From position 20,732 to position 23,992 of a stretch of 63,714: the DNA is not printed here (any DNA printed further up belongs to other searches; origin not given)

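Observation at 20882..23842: MFS transporter fused in-frame to an ASST-like domain via a retained signal peptide acting as TM15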

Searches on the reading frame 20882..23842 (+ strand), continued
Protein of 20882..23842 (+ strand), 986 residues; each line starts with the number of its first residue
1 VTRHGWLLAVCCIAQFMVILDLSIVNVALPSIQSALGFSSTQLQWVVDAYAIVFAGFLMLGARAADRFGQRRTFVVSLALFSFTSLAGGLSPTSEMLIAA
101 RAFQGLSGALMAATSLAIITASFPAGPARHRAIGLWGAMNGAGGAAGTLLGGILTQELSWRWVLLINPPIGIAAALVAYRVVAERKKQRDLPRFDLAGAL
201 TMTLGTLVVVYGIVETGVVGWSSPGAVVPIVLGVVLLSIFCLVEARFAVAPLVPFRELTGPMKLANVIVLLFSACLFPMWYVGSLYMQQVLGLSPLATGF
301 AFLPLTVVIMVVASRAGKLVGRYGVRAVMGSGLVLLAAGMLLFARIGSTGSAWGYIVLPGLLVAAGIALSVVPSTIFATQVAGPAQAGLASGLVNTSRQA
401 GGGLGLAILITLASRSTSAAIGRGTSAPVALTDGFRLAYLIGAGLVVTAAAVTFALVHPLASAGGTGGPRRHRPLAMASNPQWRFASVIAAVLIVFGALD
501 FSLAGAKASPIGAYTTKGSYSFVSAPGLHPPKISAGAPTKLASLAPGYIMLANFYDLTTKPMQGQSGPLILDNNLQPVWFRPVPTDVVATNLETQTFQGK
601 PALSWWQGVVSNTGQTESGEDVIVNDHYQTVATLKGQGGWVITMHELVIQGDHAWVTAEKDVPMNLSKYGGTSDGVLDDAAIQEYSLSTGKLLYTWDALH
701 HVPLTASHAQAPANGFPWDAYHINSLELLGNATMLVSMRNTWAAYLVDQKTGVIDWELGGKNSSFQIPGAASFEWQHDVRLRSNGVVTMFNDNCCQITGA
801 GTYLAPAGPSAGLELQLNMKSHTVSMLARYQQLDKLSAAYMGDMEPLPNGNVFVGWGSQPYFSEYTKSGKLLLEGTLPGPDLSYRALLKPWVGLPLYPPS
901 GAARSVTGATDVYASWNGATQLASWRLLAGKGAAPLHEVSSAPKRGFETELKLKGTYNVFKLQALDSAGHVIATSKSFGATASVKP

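Call 51: fold_search(model_id=the predicted structure, library=pdb)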
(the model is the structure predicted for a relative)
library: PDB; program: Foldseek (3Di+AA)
matches with E <= 10: 1168; with E <= 0.001: 394
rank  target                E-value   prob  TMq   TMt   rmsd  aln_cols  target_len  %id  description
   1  9kf6                  3.3e-34  1.00  0.42  0.93   2.3       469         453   35  Crystal structure of the reaction intermediate of Streptomyces sp. sulfotransferase Cpz4 involved in caprazamycins synth (released 2025-11-05)
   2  9kf4                  4.4e-34  1.00  0.42  0.91   2.4       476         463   36  Crystal structure of Streptomyces sp. sulfotransferase Cpz4 involved in Caprazamycins Synthesis (released 2025-11-05)
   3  8ufd_A                1.9e-17  1.00  0.42  0.87   2.7       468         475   28  Multidrug efflux pump MtEfpA bound with inhibitor BRD8000.3 (released 2024-09-11)
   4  8x6x_A                2.7e-17  1.00  0.41  0.86   3.0       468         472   29  Structure of the multidrug efflux pump EfpA from M. tuberculosis complexed with lipids (released 2024-11-27)
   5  8ufe                  4.3e-17  1.00  0.41  0.85   3.1       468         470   30  Multidrug efflux pump EfpA from mycobacterium smegmatis (released 2024-09-11)
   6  9bii_A                3.5e-16  1.00  0.41  0.86   3.0       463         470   28  Mycobacterium tuberculosis EFPA antiparallel dimer (released 2025-02-05)
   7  7y58_A                5.4e-16  1.00  0.41  0.79   3.5       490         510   25  CryoEM structure of QacA (D411N), an antibacterial efflux transporter from Staphylococcus aureus (released 2023-07-12)
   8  8zal_J                1.1e-14  1.00  0.41  0.83   4.1       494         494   21  EmrAB-TolC MFS-type tripartite multidrug efflux pump EA (released 2025-04-30)
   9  8pnl_C                5.3e-14  1.00  0.38  0.76   4.7       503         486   23  Outward-open conformation of a Major Facilitator Superfamily (MFS) transporter MHAS2168, a homologue of Rv1410 from M. (released 2023-10-18)
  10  8pnl_A                1.1e-13  1.00  0.38  0.76   4.8       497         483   22  Outward-open conformation of a Major Facilitator Superfamily (MFS) transporter MHAS2168, a homologue of Rv1410 from M. (released 2023-10-18)
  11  7d5q_B                2.1e-12  1.00  0.36  0.82   4.5       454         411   20  Structure of NorC transporter (K398A mutant) in an outward-open conformation in complex with a single-chain Indian cam (released 2021-06-09)
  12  7d5q_A                2.3e-11  1.00  0.35  0.83   4.4       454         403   20  Structure of NorC transporter (K398A mutant) in an outward-open conformation in complex with a single-chain Indian cam (released 2021-06-09)
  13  7d5p_B                2.5e-11  1.00  0.36  0.82   4.3       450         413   20  Structure of NorC transporter in an outward-open conformation in complex with a single-chain Indian camelid antibody (released 2021-06-09)
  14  7d5p_A                3.6e-11  1.00  0.36  0.83   3.8       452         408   20  Structure of NorC transporter in an outward-open conformation in complex with a single-chain Indian camelid antibody (released 2021-06-09)
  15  6s4m                  4.6e-09  1.00  0.32  0.70   8.4       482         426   15  Crystal structure of the human organic anion transporter MFSD10 (TETRAN) (released 2020-05-13)
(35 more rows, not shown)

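Call 62: search_protein_families(library=pfam, proteins=[L042:33-1013:+, L042:1666-2409:+, L042:2510-3733:+, L042:3427-4671:+, L042:5063-5701:+, L042:5670-6896:-, L042:7045-7758:+, L042:15265-16488:-, L042:16550-18112:+, L042:18728-21223:+], max_evalue=0.001)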
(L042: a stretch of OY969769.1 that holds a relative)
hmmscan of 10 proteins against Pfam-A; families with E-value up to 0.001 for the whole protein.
L042:33-1013:+ (326 aa): 1 family
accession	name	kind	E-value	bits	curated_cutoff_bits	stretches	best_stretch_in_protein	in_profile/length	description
PF03328.21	HpcH_HpaI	-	1.7e-27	96.6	25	1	3-166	4-164/221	HpcH/HpaI aldolase/citrate lyase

L042:1666-2409:+ (247 aa): 1 family
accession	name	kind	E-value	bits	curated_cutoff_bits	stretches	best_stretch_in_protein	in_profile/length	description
PF03795.20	YCII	-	0.00077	20.3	24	0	162-236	15-85/95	YCII-related domain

L042:2510-3733:+ (407 aa): 5 families
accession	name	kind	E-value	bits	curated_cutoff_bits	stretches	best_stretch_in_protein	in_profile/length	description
PF08442.15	ATP-grasp_2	-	3.4e-50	170.9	29.5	1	3-193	2-200/202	ATP-grasp domain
PF13549.11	ATP-grasp_5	-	1.1e-11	45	27.6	1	5-210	12-221/221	ATP-grasp domain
PF24948.1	Citrate_synth_N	-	4.7e-08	33.1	83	1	41-214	53-224/232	ATP-citrate synthase ATP-grasp domain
PF01071.24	GARS_A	-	1.3e-06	28.8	27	1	8-95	6-90/194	Phosphoribosylglycinamide synthetase, ATP-grasp (A) domain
PF16114.10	Citrate_bind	-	6.6e-05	23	26.8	1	240-359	5-132/177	ATP citrate lyase citrate-binding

L042:3427-4671:+ (414 aa): 4 families
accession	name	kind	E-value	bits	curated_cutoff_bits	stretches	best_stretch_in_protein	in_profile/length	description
PF02629.25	CoA_binding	-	1.1e-19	71.4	22.3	1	109-203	3-96/97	CoA binding domain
PF13607.11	Succ_CoA_lig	-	2.1e-13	50.6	27.4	1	256-397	1-134/138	Succinyl-CoA ligase like flavodoxin domain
PF00549.24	Ligase_CoA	-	8.1e-12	45.8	24.5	1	262-383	1-125/128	CoA-ligase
PF13380.12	CoA_binding_2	-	4.4e-07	30.8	22.8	1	139-233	30-114/116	CoA binding domain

L042:5063-5701:+ (212 aa): 2 families
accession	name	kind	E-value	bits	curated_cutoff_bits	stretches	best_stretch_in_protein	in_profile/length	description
PF01583.26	APS_kinase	-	2.1e-58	197.1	21.1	1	26-177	1-151/152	Adenylylsulphate kinase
PF13671.12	AAA_33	-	9.3e-08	32.9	27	1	30-144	2-115/143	AAA domain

L042:5670-6896:- (408 aa): 5 families
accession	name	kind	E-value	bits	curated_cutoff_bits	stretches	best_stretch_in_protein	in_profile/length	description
PF02797.21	Chal_sti_synt_C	-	1.5e-17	64.4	27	1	281-407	15-148/151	Chalcone and stilbene synthases, C-terminal domain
PF08392.18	FAE1_CUT1_RppA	-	3.5e-15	56.5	27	1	132-254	84-204/290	FAE1/Type III polyketide synthase-like protein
PF08541.16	ACP_syn_III_C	-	8e-13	48.8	26.6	1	320-408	5-90/90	3-Oxoacyl-[acyl-carrier-protein (ACP)] synthase III C terminal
PF00195.25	Chal_sti_synt_N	-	3.6e-08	33.6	27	1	138-254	107-222/225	Chalcone and stilbene synthases, N-terminal domain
PF08545.16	ACP_syn_III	-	4.6e-07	30.1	24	1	190-258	5-66/80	3-Oxoacyl-[acyl-carrier-protein (ACP)] synthase III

L042:7045-7758:+ (237 aa): 1 family
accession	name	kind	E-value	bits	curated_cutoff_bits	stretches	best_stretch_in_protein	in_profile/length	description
PF17784.7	Sulfotransfer_4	-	5.6e-64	216.3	22.8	1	3-209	2-215/215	Sulfotransferase domain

L042:15265-16488:- (407 aa): 5 families
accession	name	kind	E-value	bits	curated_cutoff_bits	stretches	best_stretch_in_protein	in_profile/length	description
PF00441.29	Acyl-CoA_dh_1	-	1.6e-51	174.8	22.4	1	253-401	1-149/150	Acyl-CoA dehydrogenase, C-terminal domain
PF02771.21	Acyl-CoA_dh_N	-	3.1e-40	137.5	22.9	1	15-126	1-113/113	Acyl-CoA dehydrogenase, N-terminal domain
PF08028.16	Acyl-CoA_dh_2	-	1.7e-23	83.8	22.7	1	270-380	3-123/134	Acyl-CoA dehydrogenase, C-terminal domain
PF02770.24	Acyl-CoA_dh_M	-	7.6e-23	80.9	33.3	1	130-235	1-95/97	Acyl-CoA dehydrogenase, middle domain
PF22924.1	ACOX_C_alpha1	-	3.4e-05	24.1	27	1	286-392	49-159/169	Acyl-CoA oxidase, C-alpha1 domain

L042:16550-18112:+ (520 aa): 2 families
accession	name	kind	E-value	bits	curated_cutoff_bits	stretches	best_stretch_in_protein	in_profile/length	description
PF00501.34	AMP-binding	-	2e-59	201.7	29.9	1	23-357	13-359/384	AMP-binding enzyme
PF13193.12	AMP-binding_C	-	4e-23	82.6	24.5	1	431-509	1-76/76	AMP-binding enzyme C-terminal domain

L042:18728-21223:+ (831 aa): 3 families
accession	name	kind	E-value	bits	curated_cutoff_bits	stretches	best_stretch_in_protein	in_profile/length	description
PF00561.26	Abhydrolase_1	-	1.6e-21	77.5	25.8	1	236-367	2-103/245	alpha/beta hydrolase fold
PF08386.16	Abhydrolase_4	-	7.5e-13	48.9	21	1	543-632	5-93/103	TAP-like protein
PF12146.15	Hydrolase_4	-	3.4e-08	33.5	27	1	269-363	35-107/239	Serine aminopeptidase, S33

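Call 74: search_solved_structures(query=L042:5670-6896:-, max_evalue=1e-10, show_alignments=0)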
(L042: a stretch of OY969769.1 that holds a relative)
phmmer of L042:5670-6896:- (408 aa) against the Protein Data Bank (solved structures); distinct sequences matched with E-value up to 1e-10: 97 (the best 60 are shown).
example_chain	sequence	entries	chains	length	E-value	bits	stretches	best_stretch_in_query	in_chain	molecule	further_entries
4b0n_A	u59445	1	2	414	1.7e-34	122.8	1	138-384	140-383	POLYKETIDE SYNTHASE III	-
1tee_A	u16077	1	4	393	9.8e-33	117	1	139-405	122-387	pks18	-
1ted_A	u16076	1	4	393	1.2e-32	116.7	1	139-405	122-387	pks18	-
4jao_D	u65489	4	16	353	6.6e-28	101.1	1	96-408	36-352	Alpha-pyrone synthesis polyketide synthase-like Pks11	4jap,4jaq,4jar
7cb3_A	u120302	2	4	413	2.4e-27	99.2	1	137-405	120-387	Chalcone/stilbene synthase | Chalcone synthase-like protein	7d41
4jat_A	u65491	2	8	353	1.3e-26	96.8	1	96-408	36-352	Alpha-pyrone synthesis polyketide synthase-like Pks11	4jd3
1ee0_A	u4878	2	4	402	3.3e-26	95.5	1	137-406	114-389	2-PYRONE SYNTHASE | PYRONE SYNTHASE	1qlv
1z1e_A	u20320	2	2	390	6.7e-25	91.2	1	139-402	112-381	stilbene synthase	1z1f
3a5s_A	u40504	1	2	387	1.4e-24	90.1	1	138-406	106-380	Benzalacetone synthase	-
3wd8_A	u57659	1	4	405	2.8e-24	89.1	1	99-406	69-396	Type III polyketide synthase quinolone synthase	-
3a5q_A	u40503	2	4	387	5.1e-24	88.3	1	138-406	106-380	Benzalacetone synthase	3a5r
8ysp_A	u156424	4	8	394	6.3e-24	88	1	239-408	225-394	CylI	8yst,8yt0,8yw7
5wx5_A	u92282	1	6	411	9.7e-24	87.3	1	99-405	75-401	Alkylquinolone synthase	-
8b32_A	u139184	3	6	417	2.2e-23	86.2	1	136-406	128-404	Chalcone synthase 2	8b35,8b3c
5wx4_A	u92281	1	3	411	4.4e-23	85.2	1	99-405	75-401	alkylquinolone synthase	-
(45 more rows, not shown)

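Call 76: list_cluster_members(proteins=[P0001, P0054, P0106])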
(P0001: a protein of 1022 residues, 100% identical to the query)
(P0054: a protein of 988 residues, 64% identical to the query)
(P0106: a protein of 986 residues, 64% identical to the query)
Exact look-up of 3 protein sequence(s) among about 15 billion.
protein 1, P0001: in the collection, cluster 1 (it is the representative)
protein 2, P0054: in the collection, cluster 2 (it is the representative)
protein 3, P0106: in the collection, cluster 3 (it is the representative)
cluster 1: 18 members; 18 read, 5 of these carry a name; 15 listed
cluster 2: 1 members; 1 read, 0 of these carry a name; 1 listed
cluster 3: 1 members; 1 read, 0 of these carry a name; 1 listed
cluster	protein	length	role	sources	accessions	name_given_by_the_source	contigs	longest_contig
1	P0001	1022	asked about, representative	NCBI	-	-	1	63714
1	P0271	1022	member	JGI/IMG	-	EmrB/QacA subfamily drug resistance transporter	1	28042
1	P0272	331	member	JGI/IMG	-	hypothetical protein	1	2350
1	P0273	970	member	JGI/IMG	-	EmrB/QacA subfamily drug resistance transporter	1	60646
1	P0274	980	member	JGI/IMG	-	EmrB/QacA subfamily drug resistance transporter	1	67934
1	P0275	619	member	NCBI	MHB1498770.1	MAG: arylsulfotransferase family protein, partial [Acidimicrobiales bacterium]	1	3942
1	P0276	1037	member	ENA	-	-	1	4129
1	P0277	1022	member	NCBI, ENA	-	-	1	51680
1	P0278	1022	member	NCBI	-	-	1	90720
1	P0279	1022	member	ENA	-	-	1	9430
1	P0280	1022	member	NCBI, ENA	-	-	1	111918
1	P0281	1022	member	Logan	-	-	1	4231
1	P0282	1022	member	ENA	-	-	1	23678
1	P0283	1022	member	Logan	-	-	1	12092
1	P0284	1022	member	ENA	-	-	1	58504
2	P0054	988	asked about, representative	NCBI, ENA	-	-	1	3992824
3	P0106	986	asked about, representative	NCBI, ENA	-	-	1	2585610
